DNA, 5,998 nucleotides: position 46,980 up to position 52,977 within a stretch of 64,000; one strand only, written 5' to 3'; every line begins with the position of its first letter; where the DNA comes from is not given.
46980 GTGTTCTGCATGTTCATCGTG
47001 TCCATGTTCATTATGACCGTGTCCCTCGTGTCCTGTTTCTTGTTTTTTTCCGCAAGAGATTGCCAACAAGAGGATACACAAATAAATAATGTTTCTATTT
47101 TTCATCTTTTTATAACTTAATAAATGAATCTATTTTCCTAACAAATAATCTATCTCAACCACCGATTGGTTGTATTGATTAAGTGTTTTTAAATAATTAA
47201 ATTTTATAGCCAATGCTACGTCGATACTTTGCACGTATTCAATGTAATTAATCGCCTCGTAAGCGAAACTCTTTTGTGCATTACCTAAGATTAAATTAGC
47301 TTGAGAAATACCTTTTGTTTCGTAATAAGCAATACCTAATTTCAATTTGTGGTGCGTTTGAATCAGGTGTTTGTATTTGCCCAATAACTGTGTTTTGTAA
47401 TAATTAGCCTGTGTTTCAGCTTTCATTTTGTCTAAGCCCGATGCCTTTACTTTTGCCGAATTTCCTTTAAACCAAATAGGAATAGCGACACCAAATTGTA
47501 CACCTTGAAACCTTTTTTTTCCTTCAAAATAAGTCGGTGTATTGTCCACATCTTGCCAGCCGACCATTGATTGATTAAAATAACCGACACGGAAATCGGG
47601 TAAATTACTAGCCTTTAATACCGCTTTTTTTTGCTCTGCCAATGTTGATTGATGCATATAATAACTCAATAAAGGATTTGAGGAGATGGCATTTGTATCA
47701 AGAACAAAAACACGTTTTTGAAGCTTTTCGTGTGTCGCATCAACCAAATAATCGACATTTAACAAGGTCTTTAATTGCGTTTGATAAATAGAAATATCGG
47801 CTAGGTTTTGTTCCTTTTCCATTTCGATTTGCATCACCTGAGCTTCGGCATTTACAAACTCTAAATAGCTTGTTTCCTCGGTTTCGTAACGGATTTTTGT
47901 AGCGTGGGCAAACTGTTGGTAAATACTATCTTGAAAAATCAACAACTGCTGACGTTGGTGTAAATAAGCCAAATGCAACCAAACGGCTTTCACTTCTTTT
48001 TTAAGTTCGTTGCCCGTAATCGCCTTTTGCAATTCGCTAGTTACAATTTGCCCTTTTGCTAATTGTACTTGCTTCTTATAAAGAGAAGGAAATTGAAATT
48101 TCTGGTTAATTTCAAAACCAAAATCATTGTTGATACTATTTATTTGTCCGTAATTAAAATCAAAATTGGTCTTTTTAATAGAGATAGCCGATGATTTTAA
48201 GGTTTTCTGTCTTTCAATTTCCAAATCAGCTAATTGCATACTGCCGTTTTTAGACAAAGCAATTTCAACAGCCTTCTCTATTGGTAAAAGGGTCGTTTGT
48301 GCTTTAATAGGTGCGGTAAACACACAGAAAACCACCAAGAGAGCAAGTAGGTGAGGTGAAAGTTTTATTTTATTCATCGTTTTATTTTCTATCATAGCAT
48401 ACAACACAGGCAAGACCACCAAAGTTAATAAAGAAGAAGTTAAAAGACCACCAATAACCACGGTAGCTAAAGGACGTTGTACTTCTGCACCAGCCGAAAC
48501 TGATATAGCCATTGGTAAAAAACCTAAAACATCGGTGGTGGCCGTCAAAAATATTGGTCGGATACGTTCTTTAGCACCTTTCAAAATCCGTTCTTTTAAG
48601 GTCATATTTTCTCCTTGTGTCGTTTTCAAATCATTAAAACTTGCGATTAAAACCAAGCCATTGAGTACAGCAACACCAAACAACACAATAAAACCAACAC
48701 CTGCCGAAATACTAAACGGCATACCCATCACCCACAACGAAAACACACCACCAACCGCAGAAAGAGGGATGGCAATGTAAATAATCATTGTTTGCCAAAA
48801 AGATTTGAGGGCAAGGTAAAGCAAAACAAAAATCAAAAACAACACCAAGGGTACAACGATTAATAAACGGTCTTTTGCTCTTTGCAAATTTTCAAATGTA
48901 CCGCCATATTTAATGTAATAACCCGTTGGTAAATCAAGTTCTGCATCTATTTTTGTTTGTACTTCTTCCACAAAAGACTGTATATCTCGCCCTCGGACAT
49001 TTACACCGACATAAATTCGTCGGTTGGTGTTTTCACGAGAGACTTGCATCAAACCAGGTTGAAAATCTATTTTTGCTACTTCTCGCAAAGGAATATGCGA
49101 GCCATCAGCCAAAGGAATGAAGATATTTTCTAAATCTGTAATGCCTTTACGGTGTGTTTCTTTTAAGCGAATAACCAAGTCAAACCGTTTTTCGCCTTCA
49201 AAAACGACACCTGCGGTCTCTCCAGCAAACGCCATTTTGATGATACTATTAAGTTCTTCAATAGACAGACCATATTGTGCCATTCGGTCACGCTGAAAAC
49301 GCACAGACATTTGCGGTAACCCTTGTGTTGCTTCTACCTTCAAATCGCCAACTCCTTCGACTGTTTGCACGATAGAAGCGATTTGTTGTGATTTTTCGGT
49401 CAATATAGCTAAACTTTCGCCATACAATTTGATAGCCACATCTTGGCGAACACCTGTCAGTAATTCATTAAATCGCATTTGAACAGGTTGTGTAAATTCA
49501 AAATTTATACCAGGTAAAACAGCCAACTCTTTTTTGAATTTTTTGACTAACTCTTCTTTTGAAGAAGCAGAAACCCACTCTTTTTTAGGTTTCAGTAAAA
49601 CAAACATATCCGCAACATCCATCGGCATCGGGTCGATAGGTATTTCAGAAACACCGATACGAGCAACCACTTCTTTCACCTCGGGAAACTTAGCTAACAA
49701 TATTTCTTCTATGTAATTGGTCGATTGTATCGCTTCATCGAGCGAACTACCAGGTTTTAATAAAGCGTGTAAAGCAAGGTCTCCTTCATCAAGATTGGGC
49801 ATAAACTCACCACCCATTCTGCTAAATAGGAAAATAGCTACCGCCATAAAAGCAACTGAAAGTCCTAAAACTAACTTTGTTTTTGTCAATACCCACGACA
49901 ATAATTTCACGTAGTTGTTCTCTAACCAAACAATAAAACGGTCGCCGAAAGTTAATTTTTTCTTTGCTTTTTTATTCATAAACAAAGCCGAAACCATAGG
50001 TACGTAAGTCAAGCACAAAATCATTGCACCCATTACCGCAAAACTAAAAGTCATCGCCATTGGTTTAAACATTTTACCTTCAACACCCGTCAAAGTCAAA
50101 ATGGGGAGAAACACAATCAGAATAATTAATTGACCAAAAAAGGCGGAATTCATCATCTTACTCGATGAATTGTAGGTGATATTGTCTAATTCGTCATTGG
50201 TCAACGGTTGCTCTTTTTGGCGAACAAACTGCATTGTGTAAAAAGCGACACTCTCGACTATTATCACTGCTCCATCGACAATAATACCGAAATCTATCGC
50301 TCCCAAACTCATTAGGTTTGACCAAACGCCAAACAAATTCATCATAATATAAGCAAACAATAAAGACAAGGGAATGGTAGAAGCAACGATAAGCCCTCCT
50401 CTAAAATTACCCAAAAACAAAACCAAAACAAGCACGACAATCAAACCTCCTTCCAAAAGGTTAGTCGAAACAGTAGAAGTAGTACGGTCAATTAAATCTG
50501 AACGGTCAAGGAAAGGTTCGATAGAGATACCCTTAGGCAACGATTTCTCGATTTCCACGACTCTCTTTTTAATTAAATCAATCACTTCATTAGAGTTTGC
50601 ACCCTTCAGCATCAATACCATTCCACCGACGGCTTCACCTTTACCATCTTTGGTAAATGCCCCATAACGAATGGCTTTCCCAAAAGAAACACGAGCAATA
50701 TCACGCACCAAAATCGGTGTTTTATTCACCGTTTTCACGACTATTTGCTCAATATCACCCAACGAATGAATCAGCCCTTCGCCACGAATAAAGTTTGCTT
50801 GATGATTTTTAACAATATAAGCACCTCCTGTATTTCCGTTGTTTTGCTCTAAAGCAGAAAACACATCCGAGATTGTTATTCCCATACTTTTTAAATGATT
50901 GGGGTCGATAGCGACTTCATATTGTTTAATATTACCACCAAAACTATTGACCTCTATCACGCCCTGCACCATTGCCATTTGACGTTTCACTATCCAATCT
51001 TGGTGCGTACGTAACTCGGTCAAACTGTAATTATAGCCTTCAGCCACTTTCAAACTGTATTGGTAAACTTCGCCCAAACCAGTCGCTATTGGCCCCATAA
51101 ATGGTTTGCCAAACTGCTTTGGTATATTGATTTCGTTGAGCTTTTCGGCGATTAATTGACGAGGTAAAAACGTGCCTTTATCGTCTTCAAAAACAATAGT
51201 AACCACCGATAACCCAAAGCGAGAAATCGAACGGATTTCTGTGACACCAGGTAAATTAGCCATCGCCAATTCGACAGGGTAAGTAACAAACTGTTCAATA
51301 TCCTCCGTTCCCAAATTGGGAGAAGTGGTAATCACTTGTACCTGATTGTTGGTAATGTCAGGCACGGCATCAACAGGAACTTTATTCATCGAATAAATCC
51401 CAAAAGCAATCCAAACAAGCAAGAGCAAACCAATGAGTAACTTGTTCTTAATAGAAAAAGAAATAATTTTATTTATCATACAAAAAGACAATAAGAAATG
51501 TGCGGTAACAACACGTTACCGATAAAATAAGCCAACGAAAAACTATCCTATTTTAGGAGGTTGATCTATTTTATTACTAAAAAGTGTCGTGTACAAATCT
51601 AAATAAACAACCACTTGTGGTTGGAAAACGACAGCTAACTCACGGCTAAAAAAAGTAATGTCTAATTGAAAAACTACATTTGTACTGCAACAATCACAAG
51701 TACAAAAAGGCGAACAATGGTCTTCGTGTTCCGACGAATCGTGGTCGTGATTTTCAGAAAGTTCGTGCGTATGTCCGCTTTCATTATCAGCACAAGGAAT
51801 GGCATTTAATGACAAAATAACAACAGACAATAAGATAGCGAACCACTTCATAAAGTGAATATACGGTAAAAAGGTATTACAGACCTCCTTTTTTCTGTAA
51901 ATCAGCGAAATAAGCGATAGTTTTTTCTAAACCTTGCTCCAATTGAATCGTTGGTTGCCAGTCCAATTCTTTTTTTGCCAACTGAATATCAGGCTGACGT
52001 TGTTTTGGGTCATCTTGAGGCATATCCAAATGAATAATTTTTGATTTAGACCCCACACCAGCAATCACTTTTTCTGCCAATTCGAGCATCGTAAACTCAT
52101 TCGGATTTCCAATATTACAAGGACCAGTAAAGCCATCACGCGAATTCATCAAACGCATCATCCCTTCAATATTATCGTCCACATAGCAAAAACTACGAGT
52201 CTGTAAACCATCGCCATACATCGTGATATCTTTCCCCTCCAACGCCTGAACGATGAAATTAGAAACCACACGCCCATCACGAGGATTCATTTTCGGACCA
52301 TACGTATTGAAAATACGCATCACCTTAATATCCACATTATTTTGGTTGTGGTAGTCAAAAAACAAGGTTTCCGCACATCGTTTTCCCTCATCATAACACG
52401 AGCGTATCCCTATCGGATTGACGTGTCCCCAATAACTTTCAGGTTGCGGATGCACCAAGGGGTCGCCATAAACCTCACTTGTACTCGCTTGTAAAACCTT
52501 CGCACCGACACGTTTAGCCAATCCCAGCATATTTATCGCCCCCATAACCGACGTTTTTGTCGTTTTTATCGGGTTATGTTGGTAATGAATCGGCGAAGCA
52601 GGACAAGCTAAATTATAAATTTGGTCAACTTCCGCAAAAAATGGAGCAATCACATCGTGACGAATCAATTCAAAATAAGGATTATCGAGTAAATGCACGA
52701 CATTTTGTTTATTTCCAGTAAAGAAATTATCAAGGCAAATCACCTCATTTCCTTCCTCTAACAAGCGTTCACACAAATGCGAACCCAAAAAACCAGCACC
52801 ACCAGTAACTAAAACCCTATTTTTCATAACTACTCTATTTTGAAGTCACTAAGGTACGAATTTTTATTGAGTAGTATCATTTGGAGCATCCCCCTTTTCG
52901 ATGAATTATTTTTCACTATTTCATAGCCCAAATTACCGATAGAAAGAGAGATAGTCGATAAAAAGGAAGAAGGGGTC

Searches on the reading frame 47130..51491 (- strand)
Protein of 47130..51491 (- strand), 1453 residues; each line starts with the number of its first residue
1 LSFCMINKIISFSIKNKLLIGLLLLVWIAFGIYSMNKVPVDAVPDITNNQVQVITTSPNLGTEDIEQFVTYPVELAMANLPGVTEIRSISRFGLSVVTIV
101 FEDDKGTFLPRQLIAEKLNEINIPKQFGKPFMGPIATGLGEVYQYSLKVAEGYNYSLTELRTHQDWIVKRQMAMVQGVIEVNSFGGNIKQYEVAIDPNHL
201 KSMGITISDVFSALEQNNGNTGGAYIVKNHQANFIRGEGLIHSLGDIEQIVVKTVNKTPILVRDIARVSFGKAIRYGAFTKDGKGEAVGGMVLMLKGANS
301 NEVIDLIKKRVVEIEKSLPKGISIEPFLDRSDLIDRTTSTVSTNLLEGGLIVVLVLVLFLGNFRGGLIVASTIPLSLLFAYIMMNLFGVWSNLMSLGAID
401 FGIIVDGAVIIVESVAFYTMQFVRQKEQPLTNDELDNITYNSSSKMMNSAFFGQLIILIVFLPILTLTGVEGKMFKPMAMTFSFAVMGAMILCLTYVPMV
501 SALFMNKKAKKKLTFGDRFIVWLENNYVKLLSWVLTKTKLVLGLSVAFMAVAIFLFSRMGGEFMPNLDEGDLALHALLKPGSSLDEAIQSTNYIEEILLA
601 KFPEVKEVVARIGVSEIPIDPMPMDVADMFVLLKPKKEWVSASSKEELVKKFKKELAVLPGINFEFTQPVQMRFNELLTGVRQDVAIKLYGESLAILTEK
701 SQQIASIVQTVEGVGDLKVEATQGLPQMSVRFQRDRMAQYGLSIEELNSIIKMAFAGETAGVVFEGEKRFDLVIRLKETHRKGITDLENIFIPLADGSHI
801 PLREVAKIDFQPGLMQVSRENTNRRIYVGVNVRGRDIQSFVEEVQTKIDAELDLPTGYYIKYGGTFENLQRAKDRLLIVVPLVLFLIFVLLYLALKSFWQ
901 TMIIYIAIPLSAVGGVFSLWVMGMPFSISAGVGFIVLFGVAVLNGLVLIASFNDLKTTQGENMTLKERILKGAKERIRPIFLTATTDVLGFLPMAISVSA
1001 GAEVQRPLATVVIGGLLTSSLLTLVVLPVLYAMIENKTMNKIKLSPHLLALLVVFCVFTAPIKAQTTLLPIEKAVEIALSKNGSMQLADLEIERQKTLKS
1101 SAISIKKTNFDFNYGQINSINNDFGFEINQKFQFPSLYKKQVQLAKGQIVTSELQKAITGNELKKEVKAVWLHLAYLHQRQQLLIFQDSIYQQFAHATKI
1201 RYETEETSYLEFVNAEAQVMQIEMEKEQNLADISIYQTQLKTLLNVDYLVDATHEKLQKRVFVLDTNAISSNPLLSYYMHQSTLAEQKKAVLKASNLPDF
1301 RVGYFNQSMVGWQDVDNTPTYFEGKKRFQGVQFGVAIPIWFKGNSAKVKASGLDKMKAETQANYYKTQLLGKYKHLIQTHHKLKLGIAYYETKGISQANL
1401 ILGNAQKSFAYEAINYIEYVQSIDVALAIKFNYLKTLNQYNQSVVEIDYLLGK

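Call 19: search_protein_families(library=pfam, proteins=[window:47130-51491:-], max_evalue=0.00001)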
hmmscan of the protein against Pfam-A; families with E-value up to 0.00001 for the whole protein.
window:47130-51491:- (1453 aa): 2 families
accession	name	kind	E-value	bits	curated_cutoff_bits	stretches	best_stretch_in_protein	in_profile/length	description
PF00873.25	ACR_tran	-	1.4e-270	900.8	28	1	9-1034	1-1020/1021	AcrB/AcrD/AcrF family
PF02321.23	OEP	-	3.1e-17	63.4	22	2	1072-1245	2-187/187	Outer membrane efflux protein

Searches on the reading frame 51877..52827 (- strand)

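Call 19: search_protein_families(library=pfam, proteins=[window:51877-52827:-], max_evalue=0.00001)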
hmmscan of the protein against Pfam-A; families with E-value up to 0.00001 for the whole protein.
window:51877-52827:- (316 aa): 5 families
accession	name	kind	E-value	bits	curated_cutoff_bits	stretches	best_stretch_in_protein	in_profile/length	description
PF16363.11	GDP_Man_Dehyd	-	2.1e-50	172.5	27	1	6-303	1-332/332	GDP-mannose 4,6 dehydratase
PF01370.27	Epimerase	-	8.2e-50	169.9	20.9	1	5-232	1-230/240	NAD dependent epimerase/dehydratase family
PF07993.18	NAD_binding_4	-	2.4e-09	37.1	20.1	0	7-32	1-29/258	Male sterility protein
PF01073.25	3Beta_HSD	-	1.1e-07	31.6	22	1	6-217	1-219/280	3-beta hydroxysteroid dehydrogenase/isomerase family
PF02719.21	Polysacc_synt_2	-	1.1e-06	28.5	20.2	0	5-110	1-121/293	Polysaccharide biosynthesis protein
